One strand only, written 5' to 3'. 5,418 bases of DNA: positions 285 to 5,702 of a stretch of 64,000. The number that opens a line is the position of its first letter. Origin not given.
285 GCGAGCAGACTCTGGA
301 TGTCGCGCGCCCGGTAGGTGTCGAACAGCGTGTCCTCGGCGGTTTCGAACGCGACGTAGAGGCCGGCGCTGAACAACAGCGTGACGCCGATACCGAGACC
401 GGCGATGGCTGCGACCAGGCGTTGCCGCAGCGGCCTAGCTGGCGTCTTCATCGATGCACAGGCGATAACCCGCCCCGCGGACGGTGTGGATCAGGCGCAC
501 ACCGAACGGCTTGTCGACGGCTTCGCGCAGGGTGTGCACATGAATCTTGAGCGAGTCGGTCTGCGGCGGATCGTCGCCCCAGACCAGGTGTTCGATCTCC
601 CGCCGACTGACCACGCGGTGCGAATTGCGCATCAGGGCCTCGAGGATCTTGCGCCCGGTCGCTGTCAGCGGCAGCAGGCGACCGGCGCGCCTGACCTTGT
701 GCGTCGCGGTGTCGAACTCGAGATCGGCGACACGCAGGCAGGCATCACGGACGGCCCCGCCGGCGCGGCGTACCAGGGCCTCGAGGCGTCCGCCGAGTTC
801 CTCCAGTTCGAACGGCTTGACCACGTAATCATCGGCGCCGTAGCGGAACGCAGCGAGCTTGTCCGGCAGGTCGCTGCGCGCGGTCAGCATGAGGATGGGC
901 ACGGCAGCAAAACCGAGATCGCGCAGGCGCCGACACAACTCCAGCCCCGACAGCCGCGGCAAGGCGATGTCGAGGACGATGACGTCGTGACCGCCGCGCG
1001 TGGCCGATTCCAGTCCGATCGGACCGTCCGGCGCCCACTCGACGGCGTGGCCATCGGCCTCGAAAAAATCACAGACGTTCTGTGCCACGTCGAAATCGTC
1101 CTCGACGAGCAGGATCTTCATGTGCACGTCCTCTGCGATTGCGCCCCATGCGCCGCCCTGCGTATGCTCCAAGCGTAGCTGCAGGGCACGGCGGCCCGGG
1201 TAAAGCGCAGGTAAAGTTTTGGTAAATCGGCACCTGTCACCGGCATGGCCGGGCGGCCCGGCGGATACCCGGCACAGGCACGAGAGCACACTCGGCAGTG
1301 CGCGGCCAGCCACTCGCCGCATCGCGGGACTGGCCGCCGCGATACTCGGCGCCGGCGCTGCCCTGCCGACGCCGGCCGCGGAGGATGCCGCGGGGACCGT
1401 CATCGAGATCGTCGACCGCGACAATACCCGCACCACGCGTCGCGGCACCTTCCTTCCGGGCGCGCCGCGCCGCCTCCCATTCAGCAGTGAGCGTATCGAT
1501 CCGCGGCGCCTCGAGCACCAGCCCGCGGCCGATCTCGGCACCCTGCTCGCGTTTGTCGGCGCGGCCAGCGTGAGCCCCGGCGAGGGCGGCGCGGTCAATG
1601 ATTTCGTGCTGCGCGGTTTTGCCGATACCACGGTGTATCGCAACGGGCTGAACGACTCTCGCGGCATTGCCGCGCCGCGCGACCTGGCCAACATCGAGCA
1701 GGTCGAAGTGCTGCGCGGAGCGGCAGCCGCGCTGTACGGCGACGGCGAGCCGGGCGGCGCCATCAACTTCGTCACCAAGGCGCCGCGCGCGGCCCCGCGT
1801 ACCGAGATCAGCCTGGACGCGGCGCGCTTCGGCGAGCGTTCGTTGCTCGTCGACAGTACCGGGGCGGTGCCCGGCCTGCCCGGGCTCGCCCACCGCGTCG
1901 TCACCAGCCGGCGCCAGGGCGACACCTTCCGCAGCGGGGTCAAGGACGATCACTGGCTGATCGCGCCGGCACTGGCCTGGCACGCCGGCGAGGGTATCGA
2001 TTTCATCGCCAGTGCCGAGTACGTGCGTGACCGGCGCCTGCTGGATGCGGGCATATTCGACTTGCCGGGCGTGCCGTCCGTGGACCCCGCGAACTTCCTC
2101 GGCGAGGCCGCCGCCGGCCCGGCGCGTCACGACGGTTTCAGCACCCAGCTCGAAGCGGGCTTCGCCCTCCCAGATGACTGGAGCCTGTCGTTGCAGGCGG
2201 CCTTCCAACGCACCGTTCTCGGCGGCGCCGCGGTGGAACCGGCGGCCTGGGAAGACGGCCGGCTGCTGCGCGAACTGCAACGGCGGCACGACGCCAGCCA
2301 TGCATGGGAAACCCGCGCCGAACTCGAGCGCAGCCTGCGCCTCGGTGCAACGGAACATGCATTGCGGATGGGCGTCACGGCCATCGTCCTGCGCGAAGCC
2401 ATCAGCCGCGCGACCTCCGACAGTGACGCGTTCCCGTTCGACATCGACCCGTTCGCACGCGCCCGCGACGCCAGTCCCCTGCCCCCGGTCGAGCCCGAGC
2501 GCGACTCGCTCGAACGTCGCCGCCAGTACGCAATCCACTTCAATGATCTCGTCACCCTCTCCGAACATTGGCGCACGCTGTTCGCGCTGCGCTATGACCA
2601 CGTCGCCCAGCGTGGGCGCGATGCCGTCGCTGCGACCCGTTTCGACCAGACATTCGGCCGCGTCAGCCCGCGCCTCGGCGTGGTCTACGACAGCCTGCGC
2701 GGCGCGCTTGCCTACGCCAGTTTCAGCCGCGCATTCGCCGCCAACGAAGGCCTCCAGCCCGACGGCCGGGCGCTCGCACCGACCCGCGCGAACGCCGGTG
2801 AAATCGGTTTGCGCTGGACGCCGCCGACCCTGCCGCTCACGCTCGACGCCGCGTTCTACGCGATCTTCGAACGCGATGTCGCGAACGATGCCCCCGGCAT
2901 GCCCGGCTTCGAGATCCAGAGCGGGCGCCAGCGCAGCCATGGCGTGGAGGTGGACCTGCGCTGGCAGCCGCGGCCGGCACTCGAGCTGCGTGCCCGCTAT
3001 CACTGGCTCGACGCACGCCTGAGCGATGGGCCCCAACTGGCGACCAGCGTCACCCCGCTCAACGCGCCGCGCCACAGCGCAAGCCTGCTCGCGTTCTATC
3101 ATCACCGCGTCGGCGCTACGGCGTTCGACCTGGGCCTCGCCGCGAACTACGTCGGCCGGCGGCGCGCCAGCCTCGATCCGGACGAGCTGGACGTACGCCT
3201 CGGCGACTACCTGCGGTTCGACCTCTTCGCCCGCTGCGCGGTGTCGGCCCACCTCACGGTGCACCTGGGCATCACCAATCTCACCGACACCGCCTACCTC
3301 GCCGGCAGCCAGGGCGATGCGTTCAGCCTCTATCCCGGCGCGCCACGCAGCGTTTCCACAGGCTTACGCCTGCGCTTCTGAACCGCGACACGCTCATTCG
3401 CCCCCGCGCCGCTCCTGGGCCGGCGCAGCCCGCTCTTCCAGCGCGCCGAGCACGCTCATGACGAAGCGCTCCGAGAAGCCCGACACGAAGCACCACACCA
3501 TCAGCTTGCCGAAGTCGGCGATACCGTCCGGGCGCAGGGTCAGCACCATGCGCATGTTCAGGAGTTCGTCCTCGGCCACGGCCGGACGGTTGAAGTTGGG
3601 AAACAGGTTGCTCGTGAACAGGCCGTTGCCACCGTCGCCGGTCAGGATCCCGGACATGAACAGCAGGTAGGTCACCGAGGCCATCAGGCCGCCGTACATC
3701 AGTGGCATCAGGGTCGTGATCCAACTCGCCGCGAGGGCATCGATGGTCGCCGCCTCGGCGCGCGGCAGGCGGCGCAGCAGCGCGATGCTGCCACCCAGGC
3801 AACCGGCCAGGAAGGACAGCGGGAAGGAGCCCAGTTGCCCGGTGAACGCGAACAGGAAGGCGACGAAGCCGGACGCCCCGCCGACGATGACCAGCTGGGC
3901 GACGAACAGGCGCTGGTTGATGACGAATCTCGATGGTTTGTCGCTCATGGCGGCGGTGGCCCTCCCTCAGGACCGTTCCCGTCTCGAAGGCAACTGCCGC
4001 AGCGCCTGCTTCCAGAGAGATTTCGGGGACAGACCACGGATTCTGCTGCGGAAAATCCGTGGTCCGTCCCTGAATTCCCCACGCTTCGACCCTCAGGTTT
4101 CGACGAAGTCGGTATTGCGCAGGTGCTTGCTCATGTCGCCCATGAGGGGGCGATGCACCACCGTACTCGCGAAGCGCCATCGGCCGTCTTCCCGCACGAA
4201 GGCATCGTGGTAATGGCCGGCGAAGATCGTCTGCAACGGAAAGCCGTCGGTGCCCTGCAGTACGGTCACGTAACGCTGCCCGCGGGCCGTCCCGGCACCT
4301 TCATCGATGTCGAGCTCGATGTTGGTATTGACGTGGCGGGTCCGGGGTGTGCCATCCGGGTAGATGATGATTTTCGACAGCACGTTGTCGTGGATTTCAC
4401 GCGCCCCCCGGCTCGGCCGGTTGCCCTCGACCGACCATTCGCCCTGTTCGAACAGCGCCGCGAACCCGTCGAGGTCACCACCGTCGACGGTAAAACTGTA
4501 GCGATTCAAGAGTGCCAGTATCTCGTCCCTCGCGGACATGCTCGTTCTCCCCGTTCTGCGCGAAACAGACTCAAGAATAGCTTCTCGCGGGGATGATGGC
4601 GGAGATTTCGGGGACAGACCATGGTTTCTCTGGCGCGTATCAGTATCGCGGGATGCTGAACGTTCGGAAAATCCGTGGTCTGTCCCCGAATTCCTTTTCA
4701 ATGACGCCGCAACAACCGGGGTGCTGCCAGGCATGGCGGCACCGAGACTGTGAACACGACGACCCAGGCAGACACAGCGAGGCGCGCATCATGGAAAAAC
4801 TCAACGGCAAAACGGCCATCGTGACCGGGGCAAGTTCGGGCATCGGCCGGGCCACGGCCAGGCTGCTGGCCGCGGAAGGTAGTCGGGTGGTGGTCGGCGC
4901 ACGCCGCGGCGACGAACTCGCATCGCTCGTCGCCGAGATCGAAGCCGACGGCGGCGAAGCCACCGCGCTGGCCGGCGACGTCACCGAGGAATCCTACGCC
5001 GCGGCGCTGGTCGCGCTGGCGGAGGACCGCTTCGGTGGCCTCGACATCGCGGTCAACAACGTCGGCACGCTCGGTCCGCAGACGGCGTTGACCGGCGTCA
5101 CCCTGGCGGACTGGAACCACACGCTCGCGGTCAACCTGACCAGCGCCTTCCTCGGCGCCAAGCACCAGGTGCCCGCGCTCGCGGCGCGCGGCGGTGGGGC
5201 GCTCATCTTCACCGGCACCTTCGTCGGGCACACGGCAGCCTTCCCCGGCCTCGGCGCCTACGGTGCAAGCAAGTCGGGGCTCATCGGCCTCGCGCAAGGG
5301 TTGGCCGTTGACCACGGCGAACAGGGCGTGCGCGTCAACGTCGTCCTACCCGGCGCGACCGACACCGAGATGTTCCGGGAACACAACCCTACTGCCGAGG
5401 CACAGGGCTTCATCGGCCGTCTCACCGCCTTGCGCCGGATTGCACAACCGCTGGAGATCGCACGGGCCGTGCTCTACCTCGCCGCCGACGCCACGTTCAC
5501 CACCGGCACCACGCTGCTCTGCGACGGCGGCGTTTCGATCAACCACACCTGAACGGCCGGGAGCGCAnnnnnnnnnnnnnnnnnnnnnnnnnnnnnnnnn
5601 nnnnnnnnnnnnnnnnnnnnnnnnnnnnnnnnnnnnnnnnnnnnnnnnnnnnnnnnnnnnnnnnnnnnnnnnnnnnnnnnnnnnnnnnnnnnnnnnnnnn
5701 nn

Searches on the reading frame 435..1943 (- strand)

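Call 20: search_protein_families(library=pfam, proteins=[window:435-1943:-], max_evalue=0.001)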
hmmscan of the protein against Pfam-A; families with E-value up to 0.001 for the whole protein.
window:435-1943:- (502 aa): 2 families
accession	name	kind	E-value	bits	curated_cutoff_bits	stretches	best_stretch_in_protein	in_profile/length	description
PF00072.30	Response_reg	-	1.1e-24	87.2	30.2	1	277-384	1-107/111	Response regulator receiver domain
PF00486.34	Trans_reg_C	-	8.8e-19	67.8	26.2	1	423-495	3-77/77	Transcriptional regulatory protein, C terminal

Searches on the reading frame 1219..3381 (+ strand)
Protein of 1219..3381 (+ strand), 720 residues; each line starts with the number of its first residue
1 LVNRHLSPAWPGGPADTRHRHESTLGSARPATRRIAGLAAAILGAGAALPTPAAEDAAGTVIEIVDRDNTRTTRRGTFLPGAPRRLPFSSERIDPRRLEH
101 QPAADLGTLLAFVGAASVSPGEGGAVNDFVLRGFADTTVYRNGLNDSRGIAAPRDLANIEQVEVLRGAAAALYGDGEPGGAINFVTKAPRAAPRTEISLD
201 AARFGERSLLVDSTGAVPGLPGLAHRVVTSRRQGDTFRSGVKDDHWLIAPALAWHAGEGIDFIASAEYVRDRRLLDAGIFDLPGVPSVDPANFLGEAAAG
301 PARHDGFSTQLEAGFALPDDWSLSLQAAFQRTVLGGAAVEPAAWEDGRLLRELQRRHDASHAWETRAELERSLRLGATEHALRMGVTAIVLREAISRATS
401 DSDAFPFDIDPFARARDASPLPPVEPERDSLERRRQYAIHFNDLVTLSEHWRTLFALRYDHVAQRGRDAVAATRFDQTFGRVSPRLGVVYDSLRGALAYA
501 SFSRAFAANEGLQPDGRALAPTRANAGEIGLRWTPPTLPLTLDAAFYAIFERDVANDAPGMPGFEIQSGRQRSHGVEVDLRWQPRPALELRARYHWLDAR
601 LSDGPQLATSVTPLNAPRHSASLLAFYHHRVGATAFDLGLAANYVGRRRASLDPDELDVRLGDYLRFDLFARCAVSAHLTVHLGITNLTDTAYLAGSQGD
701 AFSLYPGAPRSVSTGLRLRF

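Call 20: search_protein_families(library=pfam, proteins=[window:1219-3381:+], max_evalue=0.001)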
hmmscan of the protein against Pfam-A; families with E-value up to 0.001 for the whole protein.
window:1219-3381:+ (720 aa): 2 families
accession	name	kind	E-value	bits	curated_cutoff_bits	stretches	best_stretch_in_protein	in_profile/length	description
PF00593.30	TonB_dep_Rec_b-barrel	-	8.8e-39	135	27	1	292-688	42-436/436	TonB dependent receptor-like, beta-barrel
PF07715.20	Plug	-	4.9e-17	62.8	23.9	1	84-181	3-107/107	TonB-dependent Receptor Plug Domain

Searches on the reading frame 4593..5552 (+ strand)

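Call 20: search_protein_families(library=pfam, proteins=[window:4593-5552:+], max_evalue=0.001)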
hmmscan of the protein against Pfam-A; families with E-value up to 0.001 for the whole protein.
window:4593-5552:+ (319 aa): 4 families
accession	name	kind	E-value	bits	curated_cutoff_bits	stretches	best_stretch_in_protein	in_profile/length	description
PF13561.12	adh_short_C2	-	2e-55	188.4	27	1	79-315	1-236/236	Enoyl-(Acyl carrier protein) reductase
PF00106.31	adh_short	-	3.7e-49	167.3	26.6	1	73-267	1-193/195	short chain dehydrogenase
PF23441.1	SDR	-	8.8e-09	35.6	27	1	68-315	3-256/258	SDR-like rossmann domain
PF08659.16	KR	-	2e-08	34.8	22.6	1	74-183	2-114/180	KR domain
